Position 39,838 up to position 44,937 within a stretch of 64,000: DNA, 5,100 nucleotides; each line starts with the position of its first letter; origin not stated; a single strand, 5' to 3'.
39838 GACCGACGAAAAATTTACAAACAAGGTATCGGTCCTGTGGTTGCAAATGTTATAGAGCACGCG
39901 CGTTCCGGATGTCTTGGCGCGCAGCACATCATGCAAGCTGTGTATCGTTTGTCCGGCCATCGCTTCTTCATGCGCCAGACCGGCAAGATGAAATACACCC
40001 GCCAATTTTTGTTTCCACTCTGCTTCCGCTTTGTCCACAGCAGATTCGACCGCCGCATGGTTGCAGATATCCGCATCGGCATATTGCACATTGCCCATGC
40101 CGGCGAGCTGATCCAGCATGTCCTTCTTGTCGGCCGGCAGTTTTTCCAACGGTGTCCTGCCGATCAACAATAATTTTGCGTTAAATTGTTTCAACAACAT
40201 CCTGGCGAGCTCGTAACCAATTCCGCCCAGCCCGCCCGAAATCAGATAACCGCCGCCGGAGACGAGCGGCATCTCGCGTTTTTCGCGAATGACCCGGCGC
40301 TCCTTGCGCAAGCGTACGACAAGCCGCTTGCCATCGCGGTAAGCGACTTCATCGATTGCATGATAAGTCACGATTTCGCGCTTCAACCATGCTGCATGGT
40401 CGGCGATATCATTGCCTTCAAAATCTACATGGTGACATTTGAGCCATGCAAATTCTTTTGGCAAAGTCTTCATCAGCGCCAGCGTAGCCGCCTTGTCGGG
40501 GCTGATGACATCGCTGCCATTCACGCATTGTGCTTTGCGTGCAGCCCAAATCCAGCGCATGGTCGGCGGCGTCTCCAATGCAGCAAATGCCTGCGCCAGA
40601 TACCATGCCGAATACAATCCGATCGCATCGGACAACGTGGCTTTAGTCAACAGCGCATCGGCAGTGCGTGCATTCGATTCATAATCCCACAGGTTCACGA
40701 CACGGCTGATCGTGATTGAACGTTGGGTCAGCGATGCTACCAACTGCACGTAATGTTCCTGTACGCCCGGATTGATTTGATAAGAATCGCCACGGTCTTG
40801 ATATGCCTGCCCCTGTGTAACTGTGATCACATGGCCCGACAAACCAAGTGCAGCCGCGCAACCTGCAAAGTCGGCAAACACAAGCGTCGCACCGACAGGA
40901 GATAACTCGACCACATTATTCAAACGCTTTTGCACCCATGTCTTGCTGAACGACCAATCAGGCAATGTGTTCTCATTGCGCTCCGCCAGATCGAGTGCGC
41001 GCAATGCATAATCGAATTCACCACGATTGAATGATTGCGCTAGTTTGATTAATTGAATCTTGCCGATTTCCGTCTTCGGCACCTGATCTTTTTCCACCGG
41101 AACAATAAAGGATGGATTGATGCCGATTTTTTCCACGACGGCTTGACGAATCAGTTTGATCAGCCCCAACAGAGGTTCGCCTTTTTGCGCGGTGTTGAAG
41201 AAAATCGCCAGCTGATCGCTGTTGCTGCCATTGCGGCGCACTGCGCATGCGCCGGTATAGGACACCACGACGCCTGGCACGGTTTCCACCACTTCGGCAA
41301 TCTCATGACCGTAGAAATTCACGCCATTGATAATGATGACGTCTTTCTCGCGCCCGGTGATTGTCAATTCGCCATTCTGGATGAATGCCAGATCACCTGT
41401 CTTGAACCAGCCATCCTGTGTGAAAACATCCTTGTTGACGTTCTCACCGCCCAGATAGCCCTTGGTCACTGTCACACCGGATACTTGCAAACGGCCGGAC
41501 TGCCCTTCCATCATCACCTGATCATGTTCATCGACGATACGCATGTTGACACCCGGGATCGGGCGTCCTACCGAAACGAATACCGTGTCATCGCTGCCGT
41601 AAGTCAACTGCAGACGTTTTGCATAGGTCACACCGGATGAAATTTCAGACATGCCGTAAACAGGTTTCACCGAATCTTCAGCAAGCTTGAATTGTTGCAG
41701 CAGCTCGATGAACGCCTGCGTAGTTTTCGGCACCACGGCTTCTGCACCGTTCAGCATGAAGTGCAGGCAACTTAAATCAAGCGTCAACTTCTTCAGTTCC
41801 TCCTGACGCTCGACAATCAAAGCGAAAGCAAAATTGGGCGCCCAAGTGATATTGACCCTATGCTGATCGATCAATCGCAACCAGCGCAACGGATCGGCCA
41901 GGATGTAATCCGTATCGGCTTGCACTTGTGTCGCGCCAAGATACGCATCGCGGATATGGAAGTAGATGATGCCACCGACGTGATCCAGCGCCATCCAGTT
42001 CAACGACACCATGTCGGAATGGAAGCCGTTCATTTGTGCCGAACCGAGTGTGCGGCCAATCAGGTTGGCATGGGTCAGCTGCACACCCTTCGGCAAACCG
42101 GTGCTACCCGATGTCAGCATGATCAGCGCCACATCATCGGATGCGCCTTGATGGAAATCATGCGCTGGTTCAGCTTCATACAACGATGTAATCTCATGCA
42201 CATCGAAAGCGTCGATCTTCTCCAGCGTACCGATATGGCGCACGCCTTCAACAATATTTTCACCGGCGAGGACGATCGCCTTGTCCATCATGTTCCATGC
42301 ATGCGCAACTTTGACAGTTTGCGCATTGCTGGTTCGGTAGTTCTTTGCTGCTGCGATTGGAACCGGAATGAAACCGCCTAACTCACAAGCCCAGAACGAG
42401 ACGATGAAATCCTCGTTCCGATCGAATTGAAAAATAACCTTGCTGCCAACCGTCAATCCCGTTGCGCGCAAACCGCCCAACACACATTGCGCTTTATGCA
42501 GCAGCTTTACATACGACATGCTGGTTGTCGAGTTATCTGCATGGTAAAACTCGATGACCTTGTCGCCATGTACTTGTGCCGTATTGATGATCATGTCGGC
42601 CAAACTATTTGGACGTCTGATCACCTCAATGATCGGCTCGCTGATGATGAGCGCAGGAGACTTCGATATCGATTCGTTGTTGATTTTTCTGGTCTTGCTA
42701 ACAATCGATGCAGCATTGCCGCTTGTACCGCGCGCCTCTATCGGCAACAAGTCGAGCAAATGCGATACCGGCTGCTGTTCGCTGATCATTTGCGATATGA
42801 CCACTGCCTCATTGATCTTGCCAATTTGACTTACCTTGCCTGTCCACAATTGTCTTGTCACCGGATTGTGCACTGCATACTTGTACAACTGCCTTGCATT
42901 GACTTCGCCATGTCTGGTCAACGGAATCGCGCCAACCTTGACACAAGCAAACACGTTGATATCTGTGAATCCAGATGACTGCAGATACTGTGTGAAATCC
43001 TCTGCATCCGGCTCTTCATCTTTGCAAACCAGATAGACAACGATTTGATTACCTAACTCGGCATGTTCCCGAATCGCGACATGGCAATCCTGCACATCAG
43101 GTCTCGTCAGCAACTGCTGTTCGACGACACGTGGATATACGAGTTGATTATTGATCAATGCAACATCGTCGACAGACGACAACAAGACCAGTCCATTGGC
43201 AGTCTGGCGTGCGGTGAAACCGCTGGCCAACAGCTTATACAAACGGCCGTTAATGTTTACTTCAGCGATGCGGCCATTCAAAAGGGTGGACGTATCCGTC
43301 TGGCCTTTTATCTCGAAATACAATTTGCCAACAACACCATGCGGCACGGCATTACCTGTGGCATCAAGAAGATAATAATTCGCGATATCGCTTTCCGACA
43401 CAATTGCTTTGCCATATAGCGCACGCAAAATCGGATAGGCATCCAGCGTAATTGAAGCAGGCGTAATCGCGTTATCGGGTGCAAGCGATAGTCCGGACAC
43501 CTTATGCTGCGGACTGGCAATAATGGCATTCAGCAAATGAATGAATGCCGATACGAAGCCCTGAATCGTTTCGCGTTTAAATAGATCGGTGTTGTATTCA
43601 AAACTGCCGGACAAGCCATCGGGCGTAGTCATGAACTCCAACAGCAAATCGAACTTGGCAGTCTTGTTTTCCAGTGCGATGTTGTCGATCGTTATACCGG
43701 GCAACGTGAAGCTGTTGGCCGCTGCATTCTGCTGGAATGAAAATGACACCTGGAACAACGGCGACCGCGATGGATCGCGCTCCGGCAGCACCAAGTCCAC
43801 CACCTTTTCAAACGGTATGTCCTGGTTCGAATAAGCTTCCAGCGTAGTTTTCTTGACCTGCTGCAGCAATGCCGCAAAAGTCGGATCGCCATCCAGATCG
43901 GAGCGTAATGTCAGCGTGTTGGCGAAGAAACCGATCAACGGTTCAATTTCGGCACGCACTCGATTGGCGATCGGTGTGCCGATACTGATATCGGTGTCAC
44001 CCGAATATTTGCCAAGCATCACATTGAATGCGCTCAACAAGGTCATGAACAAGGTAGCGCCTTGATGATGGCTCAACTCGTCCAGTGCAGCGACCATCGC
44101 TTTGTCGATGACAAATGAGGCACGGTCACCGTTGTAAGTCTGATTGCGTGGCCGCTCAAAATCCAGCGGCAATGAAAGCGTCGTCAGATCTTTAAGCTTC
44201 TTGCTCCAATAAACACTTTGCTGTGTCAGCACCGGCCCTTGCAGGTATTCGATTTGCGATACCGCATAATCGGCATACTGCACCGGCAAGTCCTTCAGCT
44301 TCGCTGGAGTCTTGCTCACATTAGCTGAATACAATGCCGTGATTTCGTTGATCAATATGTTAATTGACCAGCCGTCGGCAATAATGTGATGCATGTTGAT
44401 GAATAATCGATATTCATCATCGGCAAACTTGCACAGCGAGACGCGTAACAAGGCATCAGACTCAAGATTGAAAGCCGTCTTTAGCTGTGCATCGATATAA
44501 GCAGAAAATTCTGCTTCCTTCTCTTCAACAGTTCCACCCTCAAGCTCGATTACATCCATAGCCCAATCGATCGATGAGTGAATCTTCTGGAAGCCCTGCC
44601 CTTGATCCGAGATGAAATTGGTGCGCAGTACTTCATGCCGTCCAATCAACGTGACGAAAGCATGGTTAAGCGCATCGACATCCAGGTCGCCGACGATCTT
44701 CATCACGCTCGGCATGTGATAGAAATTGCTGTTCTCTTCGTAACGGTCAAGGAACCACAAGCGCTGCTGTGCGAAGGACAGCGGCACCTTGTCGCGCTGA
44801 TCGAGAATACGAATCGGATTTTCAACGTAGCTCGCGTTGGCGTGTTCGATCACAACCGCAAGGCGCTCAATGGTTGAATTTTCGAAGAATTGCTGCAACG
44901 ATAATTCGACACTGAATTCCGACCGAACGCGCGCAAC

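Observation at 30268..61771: Uncharacterised ~31.5 kb FAAL-primed NRPS-PKS cluster with a non-textbook domain string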

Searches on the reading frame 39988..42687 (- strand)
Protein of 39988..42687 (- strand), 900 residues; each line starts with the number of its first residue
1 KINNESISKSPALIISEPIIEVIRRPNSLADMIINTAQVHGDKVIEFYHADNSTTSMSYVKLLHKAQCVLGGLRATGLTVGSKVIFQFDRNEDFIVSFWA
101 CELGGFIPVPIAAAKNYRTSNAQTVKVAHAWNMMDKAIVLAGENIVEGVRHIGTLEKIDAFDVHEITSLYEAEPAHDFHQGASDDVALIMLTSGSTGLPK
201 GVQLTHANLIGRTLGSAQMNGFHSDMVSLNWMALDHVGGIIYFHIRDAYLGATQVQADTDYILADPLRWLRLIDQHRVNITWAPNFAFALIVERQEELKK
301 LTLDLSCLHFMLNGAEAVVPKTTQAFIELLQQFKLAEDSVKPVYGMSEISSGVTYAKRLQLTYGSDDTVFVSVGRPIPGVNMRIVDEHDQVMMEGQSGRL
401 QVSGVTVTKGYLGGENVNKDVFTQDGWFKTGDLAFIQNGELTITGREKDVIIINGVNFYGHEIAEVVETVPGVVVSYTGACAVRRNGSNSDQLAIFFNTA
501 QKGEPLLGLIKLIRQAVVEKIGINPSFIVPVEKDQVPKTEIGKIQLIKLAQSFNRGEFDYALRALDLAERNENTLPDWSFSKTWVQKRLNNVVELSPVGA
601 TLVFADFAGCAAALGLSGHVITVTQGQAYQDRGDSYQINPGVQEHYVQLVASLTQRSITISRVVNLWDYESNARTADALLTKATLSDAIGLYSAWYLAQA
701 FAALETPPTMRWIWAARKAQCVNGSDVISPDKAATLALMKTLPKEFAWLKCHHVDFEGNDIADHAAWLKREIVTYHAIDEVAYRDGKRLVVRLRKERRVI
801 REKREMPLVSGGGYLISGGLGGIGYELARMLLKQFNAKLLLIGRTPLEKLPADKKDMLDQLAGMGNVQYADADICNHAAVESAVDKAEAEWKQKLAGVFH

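Call 5: search_protein_families(library=pfam, proteins=[window:39988-42687:-], max_evalue=0.001)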
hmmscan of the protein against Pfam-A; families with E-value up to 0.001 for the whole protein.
window:39988-42687:- (900 aa): 4 families
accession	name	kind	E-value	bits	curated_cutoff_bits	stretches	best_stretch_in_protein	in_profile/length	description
PF00501.34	AMP-binding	-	4e-49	167.9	29.9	1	37-412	5-384/384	AMP-binding enzyme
PF08659.16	KR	-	2.9e-13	50.5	22.6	1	812-900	1-87/180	KR domain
PF21394.3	Beta-ketacyl_N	-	6.7e-13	49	26.9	1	618-757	24-154/170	Beta-ketoacyl synthase-like, N-terminal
PF23024.1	AMP-dom_DIP2-like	-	0.00014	22.3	27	1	449-557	2-104/110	Disco-interacting protein 2-like, AMP domain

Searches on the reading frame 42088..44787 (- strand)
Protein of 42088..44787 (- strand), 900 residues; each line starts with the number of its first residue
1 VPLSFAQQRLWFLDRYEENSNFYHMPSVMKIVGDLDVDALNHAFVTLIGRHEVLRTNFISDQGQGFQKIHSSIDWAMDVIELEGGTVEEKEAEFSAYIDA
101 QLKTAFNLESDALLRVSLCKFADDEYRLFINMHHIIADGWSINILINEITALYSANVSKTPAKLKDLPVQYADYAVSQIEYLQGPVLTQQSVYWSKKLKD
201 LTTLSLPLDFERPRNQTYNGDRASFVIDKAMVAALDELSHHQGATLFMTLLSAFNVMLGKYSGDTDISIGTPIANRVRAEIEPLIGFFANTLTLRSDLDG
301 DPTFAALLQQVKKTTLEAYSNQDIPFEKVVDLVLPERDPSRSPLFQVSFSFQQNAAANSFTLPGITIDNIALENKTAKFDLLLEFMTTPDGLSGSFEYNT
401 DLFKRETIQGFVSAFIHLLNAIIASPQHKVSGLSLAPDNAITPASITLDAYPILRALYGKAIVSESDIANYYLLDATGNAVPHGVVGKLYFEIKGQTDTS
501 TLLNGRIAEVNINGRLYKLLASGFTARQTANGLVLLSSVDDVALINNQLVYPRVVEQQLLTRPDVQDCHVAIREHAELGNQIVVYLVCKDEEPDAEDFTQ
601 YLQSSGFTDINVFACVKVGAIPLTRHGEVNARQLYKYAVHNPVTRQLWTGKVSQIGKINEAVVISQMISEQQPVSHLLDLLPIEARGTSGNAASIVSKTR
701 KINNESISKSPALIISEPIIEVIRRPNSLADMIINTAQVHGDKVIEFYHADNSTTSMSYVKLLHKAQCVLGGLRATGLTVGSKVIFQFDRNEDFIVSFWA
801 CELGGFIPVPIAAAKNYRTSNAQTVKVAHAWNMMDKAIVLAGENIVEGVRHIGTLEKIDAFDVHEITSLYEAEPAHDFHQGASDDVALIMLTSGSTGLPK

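Call 5: search_protein_families(library=pfam, proteins=[window:42088-44787:-], max_evalue=0.001)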
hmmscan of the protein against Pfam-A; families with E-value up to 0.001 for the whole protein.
window:42088-44787:- (900 aa): 2 families
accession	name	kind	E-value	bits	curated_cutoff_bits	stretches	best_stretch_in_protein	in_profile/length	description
PF00668.25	Condensation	-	1.2e-114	384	30.6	1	2-438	6-449/456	Condensation domain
PF00501.34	AMP-binding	-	3.6e-13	49.5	29.9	1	737-900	5-178/384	AMP-binding enzyme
